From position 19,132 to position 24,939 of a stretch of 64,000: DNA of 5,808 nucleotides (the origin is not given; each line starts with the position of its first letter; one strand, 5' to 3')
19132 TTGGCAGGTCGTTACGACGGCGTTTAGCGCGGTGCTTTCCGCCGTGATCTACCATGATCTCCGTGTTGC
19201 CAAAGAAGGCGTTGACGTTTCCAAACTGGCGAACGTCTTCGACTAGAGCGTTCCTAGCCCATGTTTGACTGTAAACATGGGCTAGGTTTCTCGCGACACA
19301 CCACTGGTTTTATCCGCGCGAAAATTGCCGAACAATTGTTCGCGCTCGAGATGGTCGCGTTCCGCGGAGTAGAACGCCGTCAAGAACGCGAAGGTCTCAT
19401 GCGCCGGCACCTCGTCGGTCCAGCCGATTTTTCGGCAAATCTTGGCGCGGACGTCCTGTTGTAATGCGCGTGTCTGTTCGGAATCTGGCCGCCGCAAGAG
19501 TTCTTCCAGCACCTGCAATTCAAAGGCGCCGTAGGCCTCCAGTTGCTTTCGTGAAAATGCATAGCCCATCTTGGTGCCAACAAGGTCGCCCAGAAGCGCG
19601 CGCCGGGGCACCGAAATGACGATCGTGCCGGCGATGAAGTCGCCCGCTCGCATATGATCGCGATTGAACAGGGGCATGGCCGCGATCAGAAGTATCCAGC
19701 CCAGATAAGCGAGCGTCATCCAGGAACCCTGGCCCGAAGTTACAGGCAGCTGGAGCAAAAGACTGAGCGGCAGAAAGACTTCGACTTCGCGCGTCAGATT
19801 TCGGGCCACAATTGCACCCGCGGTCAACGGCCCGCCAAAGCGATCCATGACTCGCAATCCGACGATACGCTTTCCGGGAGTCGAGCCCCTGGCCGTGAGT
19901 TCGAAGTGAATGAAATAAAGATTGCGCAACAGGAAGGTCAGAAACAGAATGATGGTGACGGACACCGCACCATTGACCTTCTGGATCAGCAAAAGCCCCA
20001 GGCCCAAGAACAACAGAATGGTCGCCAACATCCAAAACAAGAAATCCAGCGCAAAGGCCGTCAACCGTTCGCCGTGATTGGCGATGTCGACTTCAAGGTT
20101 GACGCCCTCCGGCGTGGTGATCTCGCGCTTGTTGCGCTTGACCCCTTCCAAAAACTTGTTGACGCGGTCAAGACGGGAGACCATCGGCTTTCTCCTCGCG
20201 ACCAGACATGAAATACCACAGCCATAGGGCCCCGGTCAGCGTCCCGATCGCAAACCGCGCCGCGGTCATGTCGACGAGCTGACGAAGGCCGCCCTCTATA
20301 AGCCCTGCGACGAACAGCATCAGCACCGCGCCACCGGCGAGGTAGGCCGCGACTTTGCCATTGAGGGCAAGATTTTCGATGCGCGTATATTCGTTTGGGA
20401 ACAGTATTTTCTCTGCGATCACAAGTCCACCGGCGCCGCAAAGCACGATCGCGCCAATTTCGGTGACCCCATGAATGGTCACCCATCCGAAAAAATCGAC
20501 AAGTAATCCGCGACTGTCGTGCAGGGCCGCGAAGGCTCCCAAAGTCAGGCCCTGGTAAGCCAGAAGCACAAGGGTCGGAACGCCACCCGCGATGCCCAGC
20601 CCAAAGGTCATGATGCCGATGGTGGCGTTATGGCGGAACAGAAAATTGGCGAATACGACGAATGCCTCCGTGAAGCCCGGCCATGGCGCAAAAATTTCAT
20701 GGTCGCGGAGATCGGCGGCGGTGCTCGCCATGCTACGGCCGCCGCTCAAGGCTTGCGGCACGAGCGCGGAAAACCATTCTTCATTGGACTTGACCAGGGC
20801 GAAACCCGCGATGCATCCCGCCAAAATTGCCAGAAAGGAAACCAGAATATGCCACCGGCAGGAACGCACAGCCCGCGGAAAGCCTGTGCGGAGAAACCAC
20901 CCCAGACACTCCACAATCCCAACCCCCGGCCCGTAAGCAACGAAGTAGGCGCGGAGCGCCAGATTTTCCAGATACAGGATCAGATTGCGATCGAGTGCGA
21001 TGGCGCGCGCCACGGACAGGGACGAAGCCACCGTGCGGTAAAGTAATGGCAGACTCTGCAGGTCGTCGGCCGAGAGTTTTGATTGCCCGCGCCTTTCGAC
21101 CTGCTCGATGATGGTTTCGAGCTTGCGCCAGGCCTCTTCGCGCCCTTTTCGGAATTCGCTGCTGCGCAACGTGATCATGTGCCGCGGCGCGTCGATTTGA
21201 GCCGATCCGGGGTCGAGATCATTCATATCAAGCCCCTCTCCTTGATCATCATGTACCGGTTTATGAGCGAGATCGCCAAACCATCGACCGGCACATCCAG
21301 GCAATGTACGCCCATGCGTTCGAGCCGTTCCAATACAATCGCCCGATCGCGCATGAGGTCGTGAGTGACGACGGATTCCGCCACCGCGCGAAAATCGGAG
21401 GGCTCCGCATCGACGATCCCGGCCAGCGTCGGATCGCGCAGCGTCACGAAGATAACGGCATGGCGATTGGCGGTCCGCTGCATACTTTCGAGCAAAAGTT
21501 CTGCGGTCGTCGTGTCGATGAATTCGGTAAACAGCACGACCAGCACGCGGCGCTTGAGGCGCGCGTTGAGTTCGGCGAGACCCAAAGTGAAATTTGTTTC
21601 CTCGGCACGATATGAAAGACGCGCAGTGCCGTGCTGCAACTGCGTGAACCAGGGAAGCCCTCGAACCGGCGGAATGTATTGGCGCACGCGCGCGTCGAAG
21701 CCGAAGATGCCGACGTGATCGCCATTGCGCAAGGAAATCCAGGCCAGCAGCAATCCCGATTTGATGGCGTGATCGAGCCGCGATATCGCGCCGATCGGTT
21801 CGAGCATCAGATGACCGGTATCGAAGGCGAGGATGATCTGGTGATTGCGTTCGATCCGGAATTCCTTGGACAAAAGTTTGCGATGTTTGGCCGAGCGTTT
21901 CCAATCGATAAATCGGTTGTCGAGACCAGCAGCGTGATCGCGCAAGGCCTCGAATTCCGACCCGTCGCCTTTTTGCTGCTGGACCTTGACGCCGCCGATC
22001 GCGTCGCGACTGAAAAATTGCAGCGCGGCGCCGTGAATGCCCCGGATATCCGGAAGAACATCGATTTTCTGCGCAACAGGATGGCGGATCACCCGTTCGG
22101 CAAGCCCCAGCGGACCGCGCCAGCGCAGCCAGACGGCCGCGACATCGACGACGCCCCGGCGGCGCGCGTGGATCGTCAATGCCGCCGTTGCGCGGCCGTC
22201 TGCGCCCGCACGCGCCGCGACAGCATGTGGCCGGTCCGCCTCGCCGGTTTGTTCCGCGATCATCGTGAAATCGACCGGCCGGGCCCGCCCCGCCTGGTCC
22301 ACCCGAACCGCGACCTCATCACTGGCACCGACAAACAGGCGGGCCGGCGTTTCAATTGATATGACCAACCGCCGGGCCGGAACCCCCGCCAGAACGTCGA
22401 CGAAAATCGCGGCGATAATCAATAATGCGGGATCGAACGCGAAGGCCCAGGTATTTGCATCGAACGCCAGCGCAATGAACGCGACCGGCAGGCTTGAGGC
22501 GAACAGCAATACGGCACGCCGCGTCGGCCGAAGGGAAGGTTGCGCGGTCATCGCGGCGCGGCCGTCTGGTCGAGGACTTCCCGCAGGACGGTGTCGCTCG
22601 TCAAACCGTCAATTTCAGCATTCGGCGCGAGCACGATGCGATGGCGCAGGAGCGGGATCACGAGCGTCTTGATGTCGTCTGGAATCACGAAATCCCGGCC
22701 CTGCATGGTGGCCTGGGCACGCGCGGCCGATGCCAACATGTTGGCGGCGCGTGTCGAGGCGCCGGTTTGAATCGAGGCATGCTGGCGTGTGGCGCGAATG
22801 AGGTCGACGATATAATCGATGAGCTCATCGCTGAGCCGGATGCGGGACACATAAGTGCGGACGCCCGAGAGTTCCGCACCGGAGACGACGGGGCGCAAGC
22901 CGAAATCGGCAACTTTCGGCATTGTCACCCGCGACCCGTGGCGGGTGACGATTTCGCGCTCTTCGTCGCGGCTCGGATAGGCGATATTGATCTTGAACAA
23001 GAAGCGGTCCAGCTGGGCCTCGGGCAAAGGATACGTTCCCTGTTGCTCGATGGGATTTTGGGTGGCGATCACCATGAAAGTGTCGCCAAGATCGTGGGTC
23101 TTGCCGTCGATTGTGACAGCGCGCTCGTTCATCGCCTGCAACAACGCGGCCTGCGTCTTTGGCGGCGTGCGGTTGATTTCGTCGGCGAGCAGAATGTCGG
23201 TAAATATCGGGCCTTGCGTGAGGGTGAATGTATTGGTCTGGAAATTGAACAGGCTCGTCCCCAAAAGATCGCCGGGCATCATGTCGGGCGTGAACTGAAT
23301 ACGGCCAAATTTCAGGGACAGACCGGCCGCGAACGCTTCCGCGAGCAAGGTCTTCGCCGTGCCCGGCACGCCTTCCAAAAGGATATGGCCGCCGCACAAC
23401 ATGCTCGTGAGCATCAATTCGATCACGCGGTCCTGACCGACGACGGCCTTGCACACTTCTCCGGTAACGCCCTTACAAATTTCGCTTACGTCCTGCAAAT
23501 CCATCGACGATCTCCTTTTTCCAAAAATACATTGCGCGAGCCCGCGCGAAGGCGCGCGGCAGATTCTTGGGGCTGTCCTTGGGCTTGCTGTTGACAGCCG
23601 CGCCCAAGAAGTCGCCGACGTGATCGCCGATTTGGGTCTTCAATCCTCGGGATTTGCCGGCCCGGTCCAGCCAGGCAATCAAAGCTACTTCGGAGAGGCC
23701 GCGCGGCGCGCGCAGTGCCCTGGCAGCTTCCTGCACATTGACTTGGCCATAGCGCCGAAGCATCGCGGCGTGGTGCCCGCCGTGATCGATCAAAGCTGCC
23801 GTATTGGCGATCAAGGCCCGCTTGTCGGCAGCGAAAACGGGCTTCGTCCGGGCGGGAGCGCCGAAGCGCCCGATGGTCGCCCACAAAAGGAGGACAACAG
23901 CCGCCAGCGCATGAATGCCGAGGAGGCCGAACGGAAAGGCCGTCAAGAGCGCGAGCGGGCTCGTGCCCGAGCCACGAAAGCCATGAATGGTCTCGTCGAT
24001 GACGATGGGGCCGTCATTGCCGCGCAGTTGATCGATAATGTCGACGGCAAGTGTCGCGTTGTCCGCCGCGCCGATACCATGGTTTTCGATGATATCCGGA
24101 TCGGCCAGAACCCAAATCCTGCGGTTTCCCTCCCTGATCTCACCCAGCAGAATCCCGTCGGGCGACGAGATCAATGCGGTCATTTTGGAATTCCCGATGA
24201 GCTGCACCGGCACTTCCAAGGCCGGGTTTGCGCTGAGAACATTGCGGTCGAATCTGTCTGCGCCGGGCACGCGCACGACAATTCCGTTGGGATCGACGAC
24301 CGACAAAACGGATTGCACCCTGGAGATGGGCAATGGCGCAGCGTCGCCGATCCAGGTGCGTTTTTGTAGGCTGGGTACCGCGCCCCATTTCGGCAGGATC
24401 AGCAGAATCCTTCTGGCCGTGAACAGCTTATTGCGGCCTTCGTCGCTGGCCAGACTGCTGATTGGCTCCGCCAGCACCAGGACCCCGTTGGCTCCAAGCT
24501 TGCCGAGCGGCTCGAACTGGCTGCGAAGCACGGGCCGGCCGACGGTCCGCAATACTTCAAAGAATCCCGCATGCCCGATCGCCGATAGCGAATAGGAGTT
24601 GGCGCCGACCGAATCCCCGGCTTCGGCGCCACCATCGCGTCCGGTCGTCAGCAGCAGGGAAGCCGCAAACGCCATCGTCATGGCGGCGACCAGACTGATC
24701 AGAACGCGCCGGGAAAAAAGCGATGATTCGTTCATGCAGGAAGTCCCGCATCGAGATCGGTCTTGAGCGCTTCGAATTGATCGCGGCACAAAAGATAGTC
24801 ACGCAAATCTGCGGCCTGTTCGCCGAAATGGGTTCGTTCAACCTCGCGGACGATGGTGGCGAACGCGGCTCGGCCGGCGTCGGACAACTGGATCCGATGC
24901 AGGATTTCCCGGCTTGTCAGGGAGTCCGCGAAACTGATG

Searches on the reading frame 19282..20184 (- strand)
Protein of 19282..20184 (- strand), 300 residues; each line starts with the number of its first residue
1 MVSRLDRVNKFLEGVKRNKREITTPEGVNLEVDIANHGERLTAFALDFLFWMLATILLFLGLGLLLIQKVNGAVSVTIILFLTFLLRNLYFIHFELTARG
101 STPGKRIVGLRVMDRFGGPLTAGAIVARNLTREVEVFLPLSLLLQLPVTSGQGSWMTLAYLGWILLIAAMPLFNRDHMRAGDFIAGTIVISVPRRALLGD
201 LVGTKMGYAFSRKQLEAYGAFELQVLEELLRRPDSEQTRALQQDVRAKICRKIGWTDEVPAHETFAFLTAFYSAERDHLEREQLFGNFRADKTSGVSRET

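Call 79: search_protein_families(library=pfam, proteins=[window:19282-20184:-], max_evalue=0.0001)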
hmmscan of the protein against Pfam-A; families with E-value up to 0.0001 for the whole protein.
window:19282-20184:- (300 aa): 1 family
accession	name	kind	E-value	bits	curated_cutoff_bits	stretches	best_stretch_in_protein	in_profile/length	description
PF06271.18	RDD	-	7.8e-15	55.8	24.1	1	35-186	2-137/137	RDD family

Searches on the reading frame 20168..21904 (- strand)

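Call 79: search_protein_families(library=pfam, proteins=[window:20168-21904:-], max_evalue=0.0001)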
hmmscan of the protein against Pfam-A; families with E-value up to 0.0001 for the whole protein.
window:20168-21904:- (578 aa): 1 family
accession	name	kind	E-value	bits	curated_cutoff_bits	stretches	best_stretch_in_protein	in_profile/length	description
PF01944.22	SpoIIM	-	2.3e-24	86.6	26.9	1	357-538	2-159/163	Stage II sporulation protein M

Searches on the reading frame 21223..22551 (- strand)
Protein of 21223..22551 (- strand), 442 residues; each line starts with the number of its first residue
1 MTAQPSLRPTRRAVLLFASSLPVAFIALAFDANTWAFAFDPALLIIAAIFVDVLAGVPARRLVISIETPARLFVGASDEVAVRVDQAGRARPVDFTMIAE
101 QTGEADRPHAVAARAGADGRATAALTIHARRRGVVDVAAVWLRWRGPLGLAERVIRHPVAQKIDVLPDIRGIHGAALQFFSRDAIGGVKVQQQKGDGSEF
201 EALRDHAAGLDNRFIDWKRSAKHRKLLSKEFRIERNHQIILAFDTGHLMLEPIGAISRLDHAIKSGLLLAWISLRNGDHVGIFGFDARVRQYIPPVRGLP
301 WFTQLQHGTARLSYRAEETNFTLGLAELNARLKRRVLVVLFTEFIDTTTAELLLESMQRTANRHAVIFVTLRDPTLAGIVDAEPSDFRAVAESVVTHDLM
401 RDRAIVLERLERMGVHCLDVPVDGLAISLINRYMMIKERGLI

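Call 53: search_protein_families(library=pfam, proteins=[window:21223-22551:-], max_evalue=0.001)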
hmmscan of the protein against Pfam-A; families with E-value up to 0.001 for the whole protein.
window:21223-22551:- (442 aa): 1 family
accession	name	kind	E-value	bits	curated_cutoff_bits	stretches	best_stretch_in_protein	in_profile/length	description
PF01882.25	DUF58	-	6.9e-22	78.1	23.4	1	204-379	3-176/216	Protein of unknown function DUF58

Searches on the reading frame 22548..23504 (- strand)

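Call 53: search_protein_families(library=pfam, proteins=[window:22548-23504:-], max_evalue=0.001)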
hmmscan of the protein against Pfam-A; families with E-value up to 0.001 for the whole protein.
window:22548-23504:- (318 aa): 8 families
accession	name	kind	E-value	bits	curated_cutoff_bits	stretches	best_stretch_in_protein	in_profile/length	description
PF07726.17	AAA_3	-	3.2e-62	208.6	27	1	40-170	1-131/131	ATPase family associated with various cellular activities (AAA)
PF17863.7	AAA_lid_2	-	4.1e-22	78.2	22.7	1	237-309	1-73/74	AAA lid domain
PF07728.20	AAA_5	-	8.6e-15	55.4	22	1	40-168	1-139/139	AAA domain (dynein-related subfamily)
PF20030.5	bpMoxR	-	1.8e-12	47.2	27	1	13-185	6-177/205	MoxR domain in the MoxR-vWA-beta-propeller ternary systems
PF00158.32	Sigma54_activat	-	8.6e-07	29.2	20.2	1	38-153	22-146/168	Sigma-54 interaction domain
PF00004.35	AAA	-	2.5e-06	28.4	21.2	1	41-173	1-128/131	ATPase family associated with various cellular activities (AAA)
PF01078.27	Mg_chelatase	-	0.00029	20.8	20.3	0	19-59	3-43/207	Magnesium chelatase, subunit ChlI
PF05496.18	RuvB_N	-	0.00081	19.6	27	0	40-132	35-115/159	Holliday junction DNA helicase RuvB P-loop domain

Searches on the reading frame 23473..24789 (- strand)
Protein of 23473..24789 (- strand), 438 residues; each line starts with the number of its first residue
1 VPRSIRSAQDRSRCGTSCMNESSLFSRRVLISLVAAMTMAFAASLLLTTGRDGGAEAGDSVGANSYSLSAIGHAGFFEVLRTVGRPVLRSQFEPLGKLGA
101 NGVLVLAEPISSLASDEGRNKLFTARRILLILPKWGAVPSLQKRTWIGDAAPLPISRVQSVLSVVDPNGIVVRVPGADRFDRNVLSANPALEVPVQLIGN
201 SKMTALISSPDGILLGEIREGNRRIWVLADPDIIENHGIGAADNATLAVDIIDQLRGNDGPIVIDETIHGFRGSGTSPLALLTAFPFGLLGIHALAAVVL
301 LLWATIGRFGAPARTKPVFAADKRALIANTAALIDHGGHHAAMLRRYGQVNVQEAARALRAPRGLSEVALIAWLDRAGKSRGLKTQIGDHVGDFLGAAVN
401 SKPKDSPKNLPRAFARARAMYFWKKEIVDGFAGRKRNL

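Call 53: search_protein_families(library=pfam, proteins=[window:23473-24789:-], max_evalue=0.001)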
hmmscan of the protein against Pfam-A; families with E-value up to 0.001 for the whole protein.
window:23473-24789:- (438 aa): 1 family
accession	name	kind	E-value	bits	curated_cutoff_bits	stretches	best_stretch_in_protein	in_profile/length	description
PF14258.12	DUF4350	-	1.5e-06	29.1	30.4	1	66-249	2-178/181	Domain of unknown function (DUF4350)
